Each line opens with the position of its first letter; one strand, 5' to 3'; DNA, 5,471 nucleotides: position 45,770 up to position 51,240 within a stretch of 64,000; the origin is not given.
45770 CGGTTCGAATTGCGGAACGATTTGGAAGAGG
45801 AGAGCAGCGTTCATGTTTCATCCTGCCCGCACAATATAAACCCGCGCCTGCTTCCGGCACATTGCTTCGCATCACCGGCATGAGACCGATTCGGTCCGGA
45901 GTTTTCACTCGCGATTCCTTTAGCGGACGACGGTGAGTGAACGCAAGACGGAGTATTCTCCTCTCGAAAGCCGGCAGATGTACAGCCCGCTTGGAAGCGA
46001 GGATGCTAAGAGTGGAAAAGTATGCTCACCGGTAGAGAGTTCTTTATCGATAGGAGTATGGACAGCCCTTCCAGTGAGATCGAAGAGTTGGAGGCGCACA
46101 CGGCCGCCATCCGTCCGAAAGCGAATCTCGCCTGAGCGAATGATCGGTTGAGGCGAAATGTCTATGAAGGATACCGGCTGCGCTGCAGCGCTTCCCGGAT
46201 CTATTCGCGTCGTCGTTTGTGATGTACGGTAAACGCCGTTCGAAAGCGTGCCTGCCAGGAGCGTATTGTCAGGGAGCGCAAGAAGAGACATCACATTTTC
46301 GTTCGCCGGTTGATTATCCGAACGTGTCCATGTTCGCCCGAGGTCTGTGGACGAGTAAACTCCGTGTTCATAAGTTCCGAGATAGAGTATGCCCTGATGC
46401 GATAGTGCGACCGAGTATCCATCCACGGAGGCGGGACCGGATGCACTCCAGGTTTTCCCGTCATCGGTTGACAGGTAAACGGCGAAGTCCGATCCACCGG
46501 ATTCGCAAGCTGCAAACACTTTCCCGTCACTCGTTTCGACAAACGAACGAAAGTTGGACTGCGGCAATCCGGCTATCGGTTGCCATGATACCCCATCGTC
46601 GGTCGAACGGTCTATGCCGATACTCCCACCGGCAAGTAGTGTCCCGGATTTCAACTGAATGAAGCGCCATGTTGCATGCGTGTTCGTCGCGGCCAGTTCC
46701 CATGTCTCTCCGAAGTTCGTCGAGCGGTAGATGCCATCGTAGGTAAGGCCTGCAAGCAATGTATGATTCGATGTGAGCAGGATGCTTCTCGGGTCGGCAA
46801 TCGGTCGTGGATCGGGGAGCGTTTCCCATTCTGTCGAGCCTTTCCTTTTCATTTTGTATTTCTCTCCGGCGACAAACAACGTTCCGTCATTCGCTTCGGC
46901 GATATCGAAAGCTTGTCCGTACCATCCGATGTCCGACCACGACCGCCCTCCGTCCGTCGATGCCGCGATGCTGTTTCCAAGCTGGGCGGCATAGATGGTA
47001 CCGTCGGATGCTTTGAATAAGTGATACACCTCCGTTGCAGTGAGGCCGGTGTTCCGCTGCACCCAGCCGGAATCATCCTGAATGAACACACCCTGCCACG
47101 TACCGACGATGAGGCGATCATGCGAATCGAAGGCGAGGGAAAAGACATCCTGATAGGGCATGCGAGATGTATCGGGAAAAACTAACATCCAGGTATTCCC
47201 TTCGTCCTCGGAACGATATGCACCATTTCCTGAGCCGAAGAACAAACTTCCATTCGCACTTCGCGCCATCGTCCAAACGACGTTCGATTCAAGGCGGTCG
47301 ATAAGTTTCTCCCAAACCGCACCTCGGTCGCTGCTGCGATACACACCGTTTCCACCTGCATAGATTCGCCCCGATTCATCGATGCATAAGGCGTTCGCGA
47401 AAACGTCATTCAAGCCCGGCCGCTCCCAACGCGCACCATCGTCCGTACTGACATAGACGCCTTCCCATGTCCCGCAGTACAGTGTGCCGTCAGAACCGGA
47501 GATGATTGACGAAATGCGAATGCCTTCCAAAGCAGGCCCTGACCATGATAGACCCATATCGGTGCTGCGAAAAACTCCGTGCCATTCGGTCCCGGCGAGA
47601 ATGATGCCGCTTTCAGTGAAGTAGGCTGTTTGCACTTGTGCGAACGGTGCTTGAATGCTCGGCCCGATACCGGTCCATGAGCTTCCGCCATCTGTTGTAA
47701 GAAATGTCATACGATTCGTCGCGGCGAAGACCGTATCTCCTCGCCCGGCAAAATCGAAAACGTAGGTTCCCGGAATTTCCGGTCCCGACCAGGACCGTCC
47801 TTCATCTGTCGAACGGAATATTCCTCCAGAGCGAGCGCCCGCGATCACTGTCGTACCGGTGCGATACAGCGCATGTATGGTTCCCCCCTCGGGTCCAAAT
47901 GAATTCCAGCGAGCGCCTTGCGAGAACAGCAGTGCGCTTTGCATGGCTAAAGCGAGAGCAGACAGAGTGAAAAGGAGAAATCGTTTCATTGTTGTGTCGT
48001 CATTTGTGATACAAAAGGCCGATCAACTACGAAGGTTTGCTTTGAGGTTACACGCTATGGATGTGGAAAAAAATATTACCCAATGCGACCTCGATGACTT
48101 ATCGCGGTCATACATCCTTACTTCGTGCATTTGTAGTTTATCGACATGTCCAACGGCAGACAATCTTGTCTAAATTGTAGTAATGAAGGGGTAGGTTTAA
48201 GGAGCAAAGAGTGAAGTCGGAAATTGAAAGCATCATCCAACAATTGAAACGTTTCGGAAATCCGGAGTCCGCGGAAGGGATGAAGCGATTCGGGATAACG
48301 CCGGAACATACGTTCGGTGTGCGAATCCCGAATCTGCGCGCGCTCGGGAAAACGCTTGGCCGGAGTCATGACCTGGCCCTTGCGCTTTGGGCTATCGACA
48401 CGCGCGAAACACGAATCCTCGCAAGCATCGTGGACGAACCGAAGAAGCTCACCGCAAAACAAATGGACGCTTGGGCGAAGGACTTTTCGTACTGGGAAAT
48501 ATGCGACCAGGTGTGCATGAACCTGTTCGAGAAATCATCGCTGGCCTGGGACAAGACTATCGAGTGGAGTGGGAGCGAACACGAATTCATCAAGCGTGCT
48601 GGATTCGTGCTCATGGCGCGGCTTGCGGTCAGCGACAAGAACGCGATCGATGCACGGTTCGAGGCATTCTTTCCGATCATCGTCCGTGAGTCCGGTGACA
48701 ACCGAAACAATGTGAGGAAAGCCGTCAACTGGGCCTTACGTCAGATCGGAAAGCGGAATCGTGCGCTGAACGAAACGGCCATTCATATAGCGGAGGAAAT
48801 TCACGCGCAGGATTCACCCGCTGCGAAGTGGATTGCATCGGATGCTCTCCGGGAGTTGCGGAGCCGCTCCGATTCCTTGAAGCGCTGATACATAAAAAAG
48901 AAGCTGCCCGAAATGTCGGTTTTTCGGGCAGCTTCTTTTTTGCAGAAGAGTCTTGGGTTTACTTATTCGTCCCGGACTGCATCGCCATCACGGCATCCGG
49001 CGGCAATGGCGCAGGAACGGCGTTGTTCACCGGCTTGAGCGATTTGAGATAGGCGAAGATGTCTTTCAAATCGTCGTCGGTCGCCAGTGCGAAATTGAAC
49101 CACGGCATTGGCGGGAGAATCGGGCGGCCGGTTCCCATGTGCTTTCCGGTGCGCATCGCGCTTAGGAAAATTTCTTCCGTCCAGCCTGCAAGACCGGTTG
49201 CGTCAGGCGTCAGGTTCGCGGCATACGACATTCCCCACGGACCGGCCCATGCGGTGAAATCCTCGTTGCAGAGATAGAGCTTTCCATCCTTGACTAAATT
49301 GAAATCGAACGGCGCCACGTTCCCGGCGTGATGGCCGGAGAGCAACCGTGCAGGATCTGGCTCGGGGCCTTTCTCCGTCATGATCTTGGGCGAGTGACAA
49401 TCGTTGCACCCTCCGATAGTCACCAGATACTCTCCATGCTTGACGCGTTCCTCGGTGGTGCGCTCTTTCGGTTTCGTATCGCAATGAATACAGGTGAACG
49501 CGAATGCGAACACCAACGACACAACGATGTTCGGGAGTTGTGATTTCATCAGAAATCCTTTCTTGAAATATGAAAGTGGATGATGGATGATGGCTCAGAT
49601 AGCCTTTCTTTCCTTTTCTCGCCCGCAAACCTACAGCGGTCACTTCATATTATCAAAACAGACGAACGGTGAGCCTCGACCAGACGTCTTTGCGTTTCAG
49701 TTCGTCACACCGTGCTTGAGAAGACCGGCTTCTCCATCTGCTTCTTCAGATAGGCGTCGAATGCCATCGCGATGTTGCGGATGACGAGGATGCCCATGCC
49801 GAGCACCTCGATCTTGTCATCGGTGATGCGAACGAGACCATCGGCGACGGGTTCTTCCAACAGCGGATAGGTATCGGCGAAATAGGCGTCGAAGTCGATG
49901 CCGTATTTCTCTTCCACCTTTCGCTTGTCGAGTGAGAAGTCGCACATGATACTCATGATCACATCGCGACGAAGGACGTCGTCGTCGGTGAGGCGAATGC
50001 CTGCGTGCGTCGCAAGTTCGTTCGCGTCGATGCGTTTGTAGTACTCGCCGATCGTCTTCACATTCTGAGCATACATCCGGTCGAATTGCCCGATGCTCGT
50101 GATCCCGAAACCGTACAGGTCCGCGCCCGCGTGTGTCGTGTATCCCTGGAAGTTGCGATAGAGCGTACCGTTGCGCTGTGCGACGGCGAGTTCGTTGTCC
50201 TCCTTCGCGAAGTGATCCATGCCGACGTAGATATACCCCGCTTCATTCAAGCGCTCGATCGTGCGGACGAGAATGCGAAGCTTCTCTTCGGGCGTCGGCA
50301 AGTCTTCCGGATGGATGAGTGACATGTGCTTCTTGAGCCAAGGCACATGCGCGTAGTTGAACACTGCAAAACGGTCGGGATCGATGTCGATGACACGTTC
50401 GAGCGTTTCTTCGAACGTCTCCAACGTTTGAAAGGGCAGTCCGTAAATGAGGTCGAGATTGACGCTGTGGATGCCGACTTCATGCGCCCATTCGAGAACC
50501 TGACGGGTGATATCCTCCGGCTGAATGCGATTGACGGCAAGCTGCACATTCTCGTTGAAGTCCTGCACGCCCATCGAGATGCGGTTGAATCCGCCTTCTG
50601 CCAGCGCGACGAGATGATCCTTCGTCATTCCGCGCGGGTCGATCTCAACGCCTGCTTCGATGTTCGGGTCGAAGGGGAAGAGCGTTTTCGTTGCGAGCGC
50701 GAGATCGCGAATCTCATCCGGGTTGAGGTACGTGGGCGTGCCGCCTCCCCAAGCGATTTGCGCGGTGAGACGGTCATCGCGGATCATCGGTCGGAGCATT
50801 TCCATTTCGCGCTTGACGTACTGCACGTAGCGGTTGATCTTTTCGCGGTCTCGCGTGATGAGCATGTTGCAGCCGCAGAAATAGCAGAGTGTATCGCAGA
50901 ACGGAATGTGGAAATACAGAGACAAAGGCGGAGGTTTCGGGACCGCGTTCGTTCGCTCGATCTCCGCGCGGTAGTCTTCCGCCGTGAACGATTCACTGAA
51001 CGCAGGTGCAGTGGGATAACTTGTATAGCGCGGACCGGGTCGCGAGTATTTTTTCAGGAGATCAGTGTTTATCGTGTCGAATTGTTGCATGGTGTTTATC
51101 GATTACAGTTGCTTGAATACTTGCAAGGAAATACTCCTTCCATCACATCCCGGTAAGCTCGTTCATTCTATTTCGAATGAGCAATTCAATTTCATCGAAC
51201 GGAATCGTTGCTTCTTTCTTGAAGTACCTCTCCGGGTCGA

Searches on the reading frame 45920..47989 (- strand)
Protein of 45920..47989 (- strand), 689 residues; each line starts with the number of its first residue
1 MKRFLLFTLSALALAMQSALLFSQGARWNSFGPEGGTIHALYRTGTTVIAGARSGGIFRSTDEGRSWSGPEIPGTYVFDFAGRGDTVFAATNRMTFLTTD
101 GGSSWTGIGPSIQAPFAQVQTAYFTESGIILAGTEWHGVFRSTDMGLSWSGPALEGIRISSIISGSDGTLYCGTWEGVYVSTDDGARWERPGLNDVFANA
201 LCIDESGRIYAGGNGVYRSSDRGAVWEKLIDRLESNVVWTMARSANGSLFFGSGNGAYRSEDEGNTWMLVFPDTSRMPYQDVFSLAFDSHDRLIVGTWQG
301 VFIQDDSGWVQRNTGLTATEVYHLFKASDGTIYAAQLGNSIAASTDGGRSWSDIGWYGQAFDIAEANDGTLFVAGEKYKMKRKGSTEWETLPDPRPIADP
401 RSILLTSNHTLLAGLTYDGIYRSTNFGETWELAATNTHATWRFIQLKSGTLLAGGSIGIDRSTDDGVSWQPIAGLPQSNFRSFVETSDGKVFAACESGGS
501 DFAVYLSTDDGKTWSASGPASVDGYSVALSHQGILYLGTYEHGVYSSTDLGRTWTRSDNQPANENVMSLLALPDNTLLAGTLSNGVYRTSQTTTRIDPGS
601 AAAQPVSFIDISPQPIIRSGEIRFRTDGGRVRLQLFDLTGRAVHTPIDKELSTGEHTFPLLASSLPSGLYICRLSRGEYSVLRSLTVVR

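Call 65: search_protein_families(library=pfam, proteins=[window:45920-47989:-], max_evalue=0.001)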
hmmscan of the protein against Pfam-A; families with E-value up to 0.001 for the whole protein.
window:45920-47989:- (689 aa): 7 families
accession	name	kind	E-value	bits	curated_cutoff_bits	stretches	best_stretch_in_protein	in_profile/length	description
PF07494.17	Reg_prop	-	2.2e-18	64.4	20.4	0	192-215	1-24/24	Two component regulator propeller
PF15902.12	Sortilin-Vps10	-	2.9e-18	66.3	33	1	216-373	3-134/446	Sortilin, neurotensin receptor 3,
PF02012.26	BNR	-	1.1e-15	55.4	27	0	505-515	1-11/12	BNR/Asp-box repeat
PF19755.4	DUF6242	-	2.7e-11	44.2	29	0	465-554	126-217/217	Domain of unknown function (DUF6242)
PF13088.12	BNR_2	-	2.2e-08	34.2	31.4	1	454-575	79-221/277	BNR repeat-like domain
PF15899.11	BNR_6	-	5e-05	23.4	27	0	217-228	2-13/14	BNR-Asp box repeat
PF24316.1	Tli3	-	9.8e-05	23.1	27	0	494-515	76-97/129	T6SS Tli3 immunity protein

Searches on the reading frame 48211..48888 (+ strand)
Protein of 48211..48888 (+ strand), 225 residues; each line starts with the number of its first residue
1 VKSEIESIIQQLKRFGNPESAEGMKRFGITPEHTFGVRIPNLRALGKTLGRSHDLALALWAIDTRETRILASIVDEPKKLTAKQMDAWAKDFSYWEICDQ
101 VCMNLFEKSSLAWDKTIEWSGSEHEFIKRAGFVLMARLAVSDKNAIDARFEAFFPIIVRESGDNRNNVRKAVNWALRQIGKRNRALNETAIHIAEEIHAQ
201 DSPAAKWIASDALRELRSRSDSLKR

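Call 65: search_protein_families(library=pfam, proteins=[window:48211-48888:+], max_evalue=0.001)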
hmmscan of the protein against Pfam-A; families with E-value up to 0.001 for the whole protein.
window:48211-48888:+ (225 aa): 1 family
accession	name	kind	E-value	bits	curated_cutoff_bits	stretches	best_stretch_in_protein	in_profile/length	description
PF08713.17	DNA_alkylation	-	2e-33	116.3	21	1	8-200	1-199/213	DNA alkylation repair enzyme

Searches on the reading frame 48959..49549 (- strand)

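Call 65: search_protein_families(library=pfam, proteins=[window:48959-49549:-], max_evalue=0.001)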
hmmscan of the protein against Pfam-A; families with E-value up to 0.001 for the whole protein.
window:48959-49549:- (196 aa): 1 family
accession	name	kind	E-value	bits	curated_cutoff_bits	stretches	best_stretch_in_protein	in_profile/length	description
PF00034.26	Cytochrom_C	-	0.00018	23.2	21.3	0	47-172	11-90/90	Cytochrome c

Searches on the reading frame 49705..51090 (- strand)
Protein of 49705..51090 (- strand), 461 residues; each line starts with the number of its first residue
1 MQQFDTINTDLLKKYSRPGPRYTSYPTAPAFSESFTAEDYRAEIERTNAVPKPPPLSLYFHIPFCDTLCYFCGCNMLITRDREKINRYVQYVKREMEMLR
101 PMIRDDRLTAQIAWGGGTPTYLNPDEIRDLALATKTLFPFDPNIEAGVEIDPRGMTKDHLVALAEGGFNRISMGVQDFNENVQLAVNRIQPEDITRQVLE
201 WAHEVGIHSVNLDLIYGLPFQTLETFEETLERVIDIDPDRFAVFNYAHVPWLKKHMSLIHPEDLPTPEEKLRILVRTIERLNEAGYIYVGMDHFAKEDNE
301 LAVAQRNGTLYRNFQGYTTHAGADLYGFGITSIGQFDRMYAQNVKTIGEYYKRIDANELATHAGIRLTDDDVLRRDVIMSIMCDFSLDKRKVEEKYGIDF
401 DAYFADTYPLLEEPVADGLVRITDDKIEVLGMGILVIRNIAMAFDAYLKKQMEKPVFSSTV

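Call 5: search_protein_families(library=pfam, proteins=[window:49705-51090:-], max_evalue=0.01)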
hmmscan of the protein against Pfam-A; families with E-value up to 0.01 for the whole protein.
window:49705-51090:- (461 aa): 2 families
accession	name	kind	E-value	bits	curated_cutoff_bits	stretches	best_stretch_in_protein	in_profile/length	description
PF04055.27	Radical_SAM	-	1.7e-24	87.3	29.5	1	60-232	2-165/166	Radical SAM superfamily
PF06969.22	HemN_C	-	1.3e-07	32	24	1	367-429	1-60/67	HemN C-terminal domain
